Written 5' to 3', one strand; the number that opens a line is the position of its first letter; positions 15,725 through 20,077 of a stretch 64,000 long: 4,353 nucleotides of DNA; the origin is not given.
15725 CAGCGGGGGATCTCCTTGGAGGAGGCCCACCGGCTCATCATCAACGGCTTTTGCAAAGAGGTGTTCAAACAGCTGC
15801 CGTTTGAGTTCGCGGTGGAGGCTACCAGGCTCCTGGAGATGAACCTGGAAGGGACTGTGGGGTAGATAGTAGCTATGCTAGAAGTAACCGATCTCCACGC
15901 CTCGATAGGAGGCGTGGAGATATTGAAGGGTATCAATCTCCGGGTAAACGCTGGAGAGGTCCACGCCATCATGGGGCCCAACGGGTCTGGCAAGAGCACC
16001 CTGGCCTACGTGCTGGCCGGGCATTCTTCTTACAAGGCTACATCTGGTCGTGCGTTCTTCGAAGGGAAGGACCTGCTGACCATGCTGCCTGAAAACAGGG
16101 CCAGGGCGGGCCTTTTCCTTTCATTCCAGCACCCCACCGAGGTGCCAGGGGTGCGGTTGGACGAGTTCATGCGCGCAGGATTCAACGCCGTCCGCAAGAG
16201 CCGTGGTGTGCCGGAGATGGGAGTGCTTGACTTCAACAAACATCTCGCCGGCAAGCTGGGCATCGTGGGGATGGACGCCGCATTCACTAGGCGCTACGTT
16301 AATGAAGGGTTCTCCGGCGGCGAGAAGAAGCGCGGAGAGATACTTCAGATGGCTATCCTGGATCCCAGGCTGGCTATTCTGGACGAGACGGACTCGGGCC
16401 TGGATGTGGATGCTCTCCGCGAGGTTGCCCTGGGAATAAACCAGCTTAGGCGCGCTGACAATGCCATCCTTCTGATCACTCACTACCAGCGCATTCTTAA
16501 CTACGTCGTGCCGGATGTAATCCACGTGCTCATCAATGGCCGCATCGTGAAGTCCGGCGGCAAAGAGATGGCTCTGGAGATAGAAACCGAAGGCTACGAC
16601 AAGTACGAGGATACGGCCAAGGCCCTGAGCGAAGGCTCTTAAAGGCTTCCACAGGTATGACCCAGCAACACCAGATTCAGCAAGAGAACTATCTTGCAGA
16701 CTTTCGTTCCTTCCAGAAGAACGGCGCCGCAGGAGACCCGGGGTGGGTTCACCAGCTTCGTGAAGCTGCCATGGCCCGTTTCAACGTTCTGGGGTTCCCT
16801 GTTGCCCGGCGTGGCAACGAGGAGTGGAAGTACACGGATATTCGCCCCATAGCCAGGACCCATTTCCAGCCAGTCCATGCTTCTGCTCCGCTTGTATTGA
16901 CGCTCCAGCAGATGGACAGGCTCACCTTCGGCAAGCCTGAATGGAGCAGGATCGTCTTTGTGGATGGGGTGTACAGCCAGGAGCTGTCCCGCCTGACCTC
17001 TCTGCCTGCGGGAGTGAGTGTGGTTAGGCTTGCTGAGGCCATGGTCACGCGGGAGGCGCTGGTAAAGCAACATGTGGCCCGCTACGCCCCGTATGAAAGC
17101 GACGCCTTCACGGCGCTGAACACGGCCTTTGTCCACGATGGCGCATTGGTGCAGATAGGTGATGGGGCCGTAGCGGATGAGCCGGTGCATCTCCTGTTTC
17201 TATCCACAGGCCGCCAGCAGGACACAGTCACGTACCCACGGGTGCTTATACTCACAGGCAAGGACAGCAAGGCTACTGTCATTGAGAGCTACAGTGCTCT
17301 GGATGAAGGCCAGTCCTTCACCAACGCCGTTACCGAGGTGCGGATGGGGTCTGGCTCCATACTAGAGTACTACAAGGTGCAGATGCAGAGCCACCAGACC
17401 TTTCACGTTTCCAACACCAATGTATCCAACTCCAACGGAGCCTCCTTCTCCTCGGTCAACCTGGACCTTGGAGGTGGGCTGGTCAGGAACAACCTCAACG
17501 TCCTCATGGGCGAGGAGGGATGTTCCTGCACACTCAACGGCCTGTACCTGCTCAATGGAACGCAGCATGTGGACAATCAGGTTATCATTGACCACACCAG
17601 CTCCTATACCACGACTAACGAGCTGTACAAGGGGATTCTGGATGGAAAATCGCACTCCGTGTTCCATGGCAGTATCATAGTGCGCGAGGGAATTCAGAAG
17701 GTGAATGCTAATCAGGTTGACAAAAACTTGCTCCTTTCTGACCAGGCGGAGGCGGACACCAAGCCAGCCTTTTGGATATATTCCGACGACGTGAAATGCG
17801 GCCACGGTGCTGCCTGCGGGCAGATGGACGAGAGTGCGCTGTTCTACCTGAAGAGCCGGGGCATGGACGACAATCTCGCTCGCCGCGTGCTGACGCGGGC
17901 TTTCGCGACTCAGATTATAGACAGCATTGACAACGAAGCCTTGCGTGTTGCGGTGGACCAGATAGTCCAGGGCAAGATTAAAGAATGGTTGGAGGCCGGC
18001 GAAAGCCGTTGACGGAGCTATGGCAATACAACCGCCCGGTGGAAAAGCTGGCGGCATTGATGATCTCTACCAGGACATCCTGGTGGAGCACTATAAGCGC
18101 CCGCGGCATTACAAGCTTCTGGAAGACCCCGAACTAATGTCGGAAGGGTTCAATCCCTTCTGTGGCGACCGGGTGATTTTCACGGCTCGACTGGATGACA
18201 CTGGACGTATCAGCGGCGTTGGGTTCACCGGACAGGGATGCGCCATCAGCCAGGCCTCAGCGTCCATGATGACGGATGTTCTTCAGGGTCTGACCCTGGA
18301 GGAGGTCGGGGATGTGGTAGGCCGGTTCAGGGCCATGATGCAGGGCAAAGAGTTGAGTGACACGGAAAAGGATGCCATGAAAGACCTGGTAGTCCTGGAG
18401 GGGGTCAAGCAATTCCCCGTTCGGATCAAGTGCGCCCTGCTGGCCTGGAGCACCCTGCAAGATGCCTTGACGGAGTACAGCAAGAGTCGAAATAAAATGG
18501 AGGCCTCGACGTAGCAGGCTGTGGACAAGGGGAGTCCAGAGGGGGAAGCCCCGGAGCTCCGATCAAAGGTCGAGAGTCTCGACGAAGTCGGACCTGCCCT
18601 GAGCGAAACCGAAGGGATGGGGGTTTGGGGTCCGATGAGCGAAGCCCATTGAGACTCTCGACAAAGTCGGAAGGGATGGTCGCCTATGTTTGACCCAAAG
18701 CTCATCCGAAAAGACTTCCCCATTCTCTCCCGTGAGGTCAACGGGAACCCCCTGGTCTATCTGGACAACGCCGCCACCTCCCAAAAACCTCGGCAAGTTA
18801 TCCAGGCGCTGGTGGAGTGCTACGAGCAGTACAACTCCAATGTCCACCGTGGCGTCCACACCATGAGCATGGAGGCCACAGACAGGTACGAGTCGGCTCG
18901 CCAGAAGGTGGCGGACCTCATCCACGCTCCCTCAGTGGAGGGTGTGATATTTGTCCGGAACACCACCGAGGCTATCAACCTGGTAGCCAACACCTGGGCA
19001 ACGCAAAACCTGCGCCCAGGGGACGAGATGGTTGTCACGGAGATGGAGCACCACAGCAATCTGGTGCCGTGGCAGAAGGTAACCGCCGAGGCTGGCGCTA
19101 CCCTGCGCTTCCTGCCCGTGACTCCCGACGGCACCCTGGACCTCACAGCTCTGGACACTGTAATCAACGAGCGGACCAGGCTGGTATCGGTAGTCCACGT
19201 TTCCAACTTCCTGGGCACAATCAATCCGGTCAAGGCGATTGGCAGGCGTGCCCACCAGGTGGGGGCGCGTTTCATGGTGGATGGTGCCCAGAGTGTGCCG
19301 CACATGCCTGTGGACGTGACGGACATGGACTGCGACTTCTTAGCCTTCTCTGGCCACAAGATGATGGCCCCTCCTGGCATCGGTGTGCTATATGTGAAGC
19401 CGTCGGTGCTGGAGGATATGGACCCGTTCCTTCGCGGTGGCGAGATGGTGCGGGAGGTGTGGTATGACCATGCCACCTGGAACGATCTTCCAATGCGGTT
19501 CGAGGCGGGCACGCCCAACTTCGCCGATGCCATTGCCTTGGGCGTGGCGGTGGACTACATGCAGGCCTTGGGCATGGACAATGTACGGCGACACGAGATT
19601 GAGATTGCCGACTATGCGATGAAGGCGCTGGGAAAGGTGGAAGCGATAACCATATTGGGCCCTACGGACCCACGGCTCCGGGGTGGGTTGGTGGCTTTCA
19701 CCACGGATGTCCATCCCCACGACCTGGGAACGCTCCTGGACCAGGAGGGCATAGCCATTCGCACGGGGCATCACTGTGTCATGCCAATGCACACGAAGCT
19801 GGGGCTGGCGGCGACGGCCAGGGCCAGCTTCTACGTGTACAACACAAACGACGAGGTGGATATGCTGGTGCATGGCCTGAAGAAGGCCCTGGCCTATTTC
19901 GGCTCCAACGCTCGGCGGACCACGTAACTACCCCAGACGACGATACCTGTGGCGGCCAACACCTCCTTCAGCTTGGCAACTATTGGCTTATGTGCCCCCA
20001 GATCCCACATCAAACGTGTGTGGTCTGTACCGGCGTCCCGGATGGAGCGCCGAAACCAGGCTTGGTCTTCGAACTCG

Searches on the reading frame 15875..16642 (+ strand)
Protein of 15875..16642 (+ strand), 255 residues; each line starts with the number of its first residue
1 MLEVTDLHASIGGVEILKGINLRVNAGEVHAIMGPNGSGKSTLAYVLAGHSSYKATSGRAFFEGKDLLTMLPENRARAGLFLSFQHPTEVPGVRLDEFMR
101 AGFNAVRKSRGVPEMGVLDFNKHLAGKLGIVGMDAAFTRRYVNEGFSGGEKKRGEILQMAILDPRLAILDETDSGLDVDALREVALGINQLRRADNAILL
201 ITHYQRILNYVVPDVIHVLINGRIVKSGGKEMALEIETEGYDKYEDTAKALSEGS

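Call 9: search_protein_families(library=pfam, proteins=[window:15875-16642:+], max_evalue=0.001)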
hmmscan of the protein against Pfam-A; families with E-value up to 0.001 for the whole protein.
window:15875-16642:+ (255 aa): 5 families
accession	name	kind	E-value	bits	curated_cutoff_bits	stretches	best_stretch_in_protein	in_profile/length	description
PF00005.33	ABC_tran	-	1e-21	78.4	25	1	17-172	1-135/137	ABC transporter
PF02463.25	SMC_N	-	5.4e-06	26.4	40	0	28-45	25-42/220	RecF/RecN/SMC N terminal domain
PF13481.12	AAA_25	-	1.1e-05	25.5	27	1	24-203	30-189/195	AAA domain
PF13304.12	AAA_21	-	0.00011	22.9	27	0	30-47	2-19/304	AAA domain, putative AbiEii toxin, Type IV TA system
PF13555.12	AAA_29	-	0.00085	19.5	27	0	23-43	18-38/61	P-loop containing region of AAA domain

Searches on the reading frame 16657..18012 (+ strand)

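Call 9: search_protein_families(library=pfam, proteins=[window:16657-18012:+], max_evalue=0.001)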
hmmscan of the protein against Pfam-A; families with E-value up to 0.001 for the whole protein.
window:16657-18012:+ (451 aa): 2 families
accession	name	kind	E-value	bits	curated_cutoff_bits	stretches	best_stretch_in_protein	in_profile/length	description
PF01458.23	SUFBD_core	-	7.8e-76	255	27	1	187-416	5-232/232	SUF system FeS cluster assembly, SufBD core domain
PF19295.5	SufBD_N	-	7.7e-23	81.5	23.5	1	9-178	4-171/172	SufBD protein N-terminal region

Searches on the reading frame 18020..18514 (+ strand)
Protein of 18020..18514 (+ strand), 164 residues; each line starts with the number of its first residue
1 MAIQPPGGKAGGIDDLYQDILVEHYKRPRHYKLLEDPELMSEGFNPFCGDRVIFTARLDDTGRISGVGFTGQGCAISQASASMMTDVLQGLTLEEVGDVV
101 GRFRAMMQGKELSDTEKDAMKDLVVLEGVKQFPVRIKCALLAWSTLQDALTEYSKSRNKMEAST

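Call 9: search_protein_families(library=pfam, proteins=[window:18020-18514:+], max_evalue=0.001)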
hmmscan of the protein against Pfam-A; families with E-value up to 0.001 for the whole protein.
window:18020-18514:+ (164 aa): 1 family
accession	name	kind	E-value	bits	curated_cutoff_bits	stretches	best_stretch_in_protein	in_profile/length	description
PF01592.21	NifU_N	-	1.6e-22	80.5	22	1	17-96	2-83/127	NifU-like N terminal domain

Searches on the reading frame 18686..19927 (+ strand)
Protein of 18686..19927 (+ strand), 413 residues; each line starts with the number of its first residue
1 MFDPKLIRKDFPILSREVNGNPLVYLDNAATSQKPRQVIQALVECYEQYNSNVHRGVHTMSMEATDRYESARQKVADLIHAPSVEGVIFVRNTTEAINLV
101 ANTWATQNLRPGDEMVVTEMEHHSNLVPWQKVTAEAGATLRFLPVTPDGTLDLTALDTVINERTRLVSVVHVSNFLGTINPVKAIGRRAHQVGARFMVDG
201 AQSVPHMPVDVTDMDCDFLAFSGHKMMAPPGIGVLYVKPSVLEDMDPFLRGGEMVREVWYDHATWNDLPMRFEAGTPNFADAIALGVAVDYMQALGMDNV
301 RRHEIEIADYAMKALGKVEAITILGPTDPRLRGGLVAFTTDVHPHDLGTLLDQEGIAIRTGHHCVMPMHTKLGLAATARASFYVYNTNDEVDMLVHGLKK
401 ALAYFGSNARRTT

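Call 9: search_protein_families(library=pfam, proteins=[window:18686-19927:+], max_evalue=0.001)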
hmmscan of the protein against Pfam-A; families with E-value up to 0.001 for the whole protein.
window:18686-19927:+ (413 aa): 4 families
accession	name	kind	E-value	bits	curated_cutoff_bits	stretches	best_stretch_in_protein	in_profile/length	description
PF00266.25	Aminotran_5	-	2e-149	498.1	21.5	1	24-394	1-371/371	Aminotransferase class-V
PF01041.23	DegT_DnrJ_EryC1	-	8e-06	25.7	19.8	1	84-206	39-152/360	DegT/DnrJ/EryC1/StrS aminotransferase family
PF01053.26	Cys_Met_Meta_PP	-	2.1e-05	23.7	27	1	105-225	84-198/381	Cys/Met metabolism PLP-dependent enzyme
PF01212.27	Beta_elim_lyase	-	2.8e-05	24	27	1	70-254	36-215/288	Beta-eliminating lyase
